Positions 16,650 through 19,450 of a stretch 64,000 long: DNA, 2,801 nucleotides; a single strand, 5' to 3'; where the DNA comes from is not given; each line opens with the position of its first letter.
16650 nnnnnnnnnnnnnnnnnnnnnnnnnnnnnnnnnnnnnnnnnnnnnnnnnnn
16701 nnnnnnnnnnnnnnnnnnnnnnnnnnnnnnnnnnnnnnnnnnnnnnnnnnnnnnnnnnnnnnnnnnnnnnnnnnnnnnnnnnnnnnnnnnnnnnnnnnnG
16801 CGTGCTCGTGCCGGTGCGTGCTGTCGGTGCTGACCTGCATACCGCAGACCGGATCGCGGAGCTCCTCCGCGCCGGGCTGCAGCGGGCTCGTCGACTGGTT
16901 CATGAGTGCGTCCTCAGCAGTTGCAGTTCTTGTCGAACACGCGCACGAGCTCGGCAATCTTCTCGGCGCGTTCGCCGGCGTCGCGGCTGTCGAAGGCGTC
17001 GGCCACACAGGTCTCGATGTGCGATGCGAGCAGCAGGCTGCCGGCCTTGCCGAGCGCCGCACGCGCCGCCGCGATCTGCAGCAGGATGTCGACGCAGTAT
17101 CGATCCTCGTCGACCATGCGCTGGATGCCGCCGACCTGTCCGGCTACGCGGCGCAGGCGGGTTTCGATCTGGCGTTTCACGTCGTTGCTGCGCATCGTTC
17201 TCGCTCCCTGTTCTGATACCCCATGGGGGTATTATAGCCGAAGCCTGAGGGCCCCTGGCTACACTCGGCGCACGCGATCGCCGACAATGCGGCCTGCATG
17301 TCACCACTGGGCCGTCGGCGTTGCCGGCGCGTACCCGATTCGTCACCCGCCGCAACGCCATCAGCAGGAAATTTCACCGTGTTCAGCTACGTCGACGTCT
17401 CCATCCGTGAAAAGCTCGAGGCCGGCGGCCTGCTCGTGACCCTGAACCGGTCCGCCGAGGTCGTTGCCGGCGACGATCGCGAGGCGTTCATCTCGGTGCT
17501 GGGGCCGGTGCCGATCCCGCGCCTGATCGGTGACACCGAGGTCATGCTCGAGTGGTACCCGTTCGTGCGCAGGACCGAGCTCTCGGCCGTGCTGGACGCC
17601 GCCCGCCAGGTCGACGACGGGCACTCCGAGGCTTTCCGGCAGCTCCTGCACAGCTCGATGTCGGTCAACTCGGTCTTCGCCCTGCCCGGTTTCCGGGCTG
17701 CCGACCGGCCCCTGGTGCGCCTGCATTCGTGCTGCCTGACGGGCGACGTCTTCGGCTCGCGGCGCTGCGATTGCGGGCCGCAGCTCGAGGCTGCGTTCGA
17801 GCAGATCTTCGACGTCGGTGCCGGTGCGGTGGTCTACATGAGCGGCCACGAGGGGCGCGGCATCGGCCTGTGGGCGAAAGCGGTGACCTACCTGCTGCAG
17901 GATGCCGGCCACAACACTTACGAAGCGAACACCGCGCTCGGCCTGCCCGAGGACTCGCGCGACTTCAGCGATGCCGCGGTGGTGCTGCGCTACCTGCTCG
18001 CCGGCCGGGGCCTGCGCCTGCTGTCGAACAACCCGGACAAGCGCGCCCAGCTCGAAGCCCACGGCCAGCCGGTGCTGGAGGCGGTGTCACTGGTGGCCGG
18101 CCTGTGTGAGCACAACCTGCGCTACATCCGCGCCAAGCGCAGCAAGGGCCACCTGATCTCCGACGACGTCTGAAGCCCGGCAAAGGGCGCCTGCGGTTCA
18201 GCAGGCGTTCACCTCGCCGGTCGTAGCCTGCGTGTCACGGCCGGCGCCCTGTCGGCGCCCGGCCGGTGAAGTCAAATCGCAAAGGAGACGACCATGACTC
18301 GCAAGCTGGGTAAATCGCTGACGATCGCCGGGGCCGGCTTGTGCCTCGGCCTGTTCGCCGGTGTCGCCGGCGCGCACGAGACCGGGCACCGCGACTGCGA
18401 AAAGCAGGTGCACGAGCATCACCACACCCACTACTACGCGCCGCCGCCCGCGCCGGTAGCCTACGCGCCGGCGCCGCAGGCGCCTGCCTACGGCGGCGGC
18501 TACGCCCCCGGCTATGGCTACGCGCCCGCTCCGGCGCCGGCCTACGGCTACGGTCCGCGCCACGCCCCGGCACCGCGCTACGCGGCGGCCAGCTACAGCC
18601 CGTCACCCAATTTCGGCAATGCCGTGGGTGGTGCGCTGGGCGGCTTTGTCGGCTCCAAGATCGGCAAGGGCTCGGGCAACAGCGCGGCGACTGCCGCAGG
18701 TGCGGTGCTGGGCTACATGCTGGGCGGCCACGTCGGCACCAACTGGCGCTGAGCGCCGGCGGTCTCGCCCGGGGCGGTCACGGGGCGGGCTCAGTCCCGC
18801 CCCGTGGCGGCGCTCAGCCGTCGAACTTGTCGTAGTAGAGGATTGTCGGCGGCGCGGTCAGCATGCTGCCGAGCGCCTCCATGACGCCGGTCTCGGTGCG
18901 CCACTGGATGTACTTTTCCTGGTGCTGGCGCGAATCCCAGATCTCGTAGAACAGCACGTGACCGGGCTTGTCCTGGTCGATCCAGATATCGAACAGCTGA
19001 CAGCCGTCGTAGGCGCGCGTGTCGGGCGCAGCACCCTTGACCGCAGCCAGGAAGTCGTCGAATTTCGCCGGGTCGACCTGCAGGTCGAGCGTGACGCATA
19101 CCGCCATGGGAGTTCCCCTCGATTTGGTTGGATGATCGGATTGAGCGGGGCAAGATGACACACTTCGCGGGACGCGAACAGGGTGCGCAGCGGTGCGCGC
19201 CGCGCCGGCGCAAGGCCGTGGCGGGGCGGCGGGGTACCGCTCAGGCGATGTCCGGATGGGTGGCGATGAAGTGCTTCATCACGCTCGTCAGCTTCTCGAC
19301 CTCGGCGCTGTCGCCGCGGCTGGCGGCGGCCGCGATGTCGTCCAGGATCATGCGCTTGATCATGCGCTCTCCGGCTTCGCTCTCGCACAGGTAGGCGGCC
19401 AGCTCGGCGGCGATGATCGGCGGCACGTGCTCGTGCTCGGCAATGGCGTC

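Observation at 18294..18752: A secreted His-cluster / Pro-Ala-Tyr-repeat / glycine-zipper protein sits beside the copper module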

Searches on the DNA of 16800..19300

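Call 56: search_rna_families(source=window, start=16800, end=19300, threshold=evalue, max_evalue=1)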
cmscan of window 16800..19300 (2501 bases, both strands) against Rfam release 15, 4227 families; matches with E-value up to 1: 0.
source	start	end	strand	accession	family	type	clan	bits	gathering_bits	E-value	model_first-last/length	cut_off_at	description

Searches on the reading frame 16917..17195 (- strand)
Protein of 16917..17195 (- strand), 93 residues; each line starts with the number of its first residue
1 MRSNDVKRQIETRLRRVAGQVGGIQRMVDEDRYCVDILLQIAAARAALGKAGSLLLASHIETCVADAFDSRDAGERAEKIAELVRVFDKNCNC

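Call 3: search_protein_families(library=pfam, proteins=[window:16917-17195:-], max_evalue=0.1)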
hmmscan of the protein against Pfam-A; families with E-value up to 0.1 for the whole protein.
window:16917-17195:- (93 aa): 1 family
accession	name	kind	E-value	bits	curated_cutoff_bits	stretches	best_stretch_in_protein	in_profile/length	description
PF02583.22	Trns_repr_metal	-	4e-28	98.1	22.8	1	7-89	2-78/78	Metal-sensitive transcriptional repressor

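Call 4: search_protein_families(library=ncbifam, proteins=[window:16917-17195:-], max_evalue=0.1)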
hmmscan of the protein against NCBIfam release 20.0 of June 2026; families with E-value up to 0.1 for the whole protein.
window:16917-17195:- (93 aa): 5 families
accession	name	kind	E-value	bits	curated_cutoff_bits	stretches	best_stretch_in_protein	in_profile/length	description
NF052430.1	repress_RicR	exception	1.8e-18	66.9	175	1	7-82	8-82/93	copper-sensing transcriptional repressor RicR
NF008464.0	PRK11352.1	equivalog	8.3e-12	45.3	133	1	4-87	5-89/91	formaldehyde-responsive transcriptional repressor FrmR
NF011613.0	PRK15039.1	equivalog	4e-08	33.8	138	1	7-88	8-86/90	Ni(II)/Co(II)-binding transcriptional repressor RcnR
NF010408.0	PRK13834.1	subfamily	0.00048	19.7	292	1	18-69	90-141/207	acyl-homoserine-lactone synthase TraI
NF052393.1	AHserLSynTraI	equivalog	0.0016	17.7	250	1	19-69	91-141/212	acyl-homoserine-lactone synthase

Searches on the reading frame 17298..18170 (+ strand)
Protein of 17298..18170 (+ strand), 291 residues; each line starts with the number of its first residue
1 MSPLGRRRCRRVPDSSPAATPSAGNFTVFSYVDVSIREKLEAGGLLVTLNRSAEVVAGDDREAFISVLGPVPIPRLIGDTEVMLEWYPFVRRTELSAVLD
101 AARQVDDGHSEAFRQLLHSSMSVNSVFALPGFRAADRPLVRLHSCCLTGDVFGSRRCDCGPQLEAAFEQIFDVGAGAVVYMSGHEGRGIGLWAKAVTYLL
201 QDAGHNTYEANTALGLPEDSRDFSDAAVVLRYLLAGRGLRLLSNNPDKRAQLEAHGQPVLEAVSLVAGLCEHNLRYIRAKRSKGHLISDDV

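Call 3: search_protein_families(library=pfam, proteins=[window:17298-18170:+], max_evalue=0.1)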
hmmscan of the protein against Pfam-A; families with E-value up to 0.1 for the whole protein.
window:17298-18170:+ (291 aa): 1 family
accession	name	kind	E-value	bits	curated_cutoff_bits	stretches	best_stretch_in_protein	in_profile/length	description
PF00925.25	GTP_cyclohydro2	-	7.5e-39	133.4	23.3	1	134-263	38-164/165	GTP cyclohydrolase II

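Call 4: search_protein_families(library=ncbifam, proteins=[window:17298-18170:+], max_evalue=0.1)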
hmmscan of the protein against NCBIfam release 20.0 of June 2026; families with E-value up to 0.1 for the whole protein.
window:17298-18170:+ (291 aa): 7 families
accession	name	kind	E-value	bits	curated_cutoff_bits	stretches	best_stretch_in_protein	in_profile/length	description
NF006803.0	PRK09311.1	equivalog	2.7e-54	184.5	569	1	136-287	253-404/417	bifunctional 3,4-dihydroxy-2-butanone-4-phosphate synthase/GTP cyclohydrolase II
NF001591.0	PRK00393.1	subfamily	4.5e-49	166.5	148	1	132-287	41-194/199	GTP cyclohydrolase II RibA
TIGR00505.1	ribA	equivalog_domain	6.5e-44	149.7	205.85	1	130-287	35-191/191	GTP cyclohydrolase II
NF006806.0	PRK09319.1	equivalog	1.1e-41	143.1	764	1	136-289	259-411/561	bifunctional 3,4-dihydroxy-2-butanone-4-phosphate synthase/GTP cyclohydrolase II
NF006805.0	PRK09318.1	equivalog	8.6e-39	133.6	486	1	120-287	215-380/387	bifunctional 3,4-dihydroxy-2-butanone-4-phosphate synthase/GTP cyclohydrolase II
NF006456.0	PRK08815.1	equivalog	2.2e-38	132.5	464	1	140-287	219-365/376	GTP cyclohydrolase II RibA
NF005536.0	PRK07198.1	equivalog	9.5e-06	24.7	403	1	140-271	242-382/419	GTP cyclohydrolase II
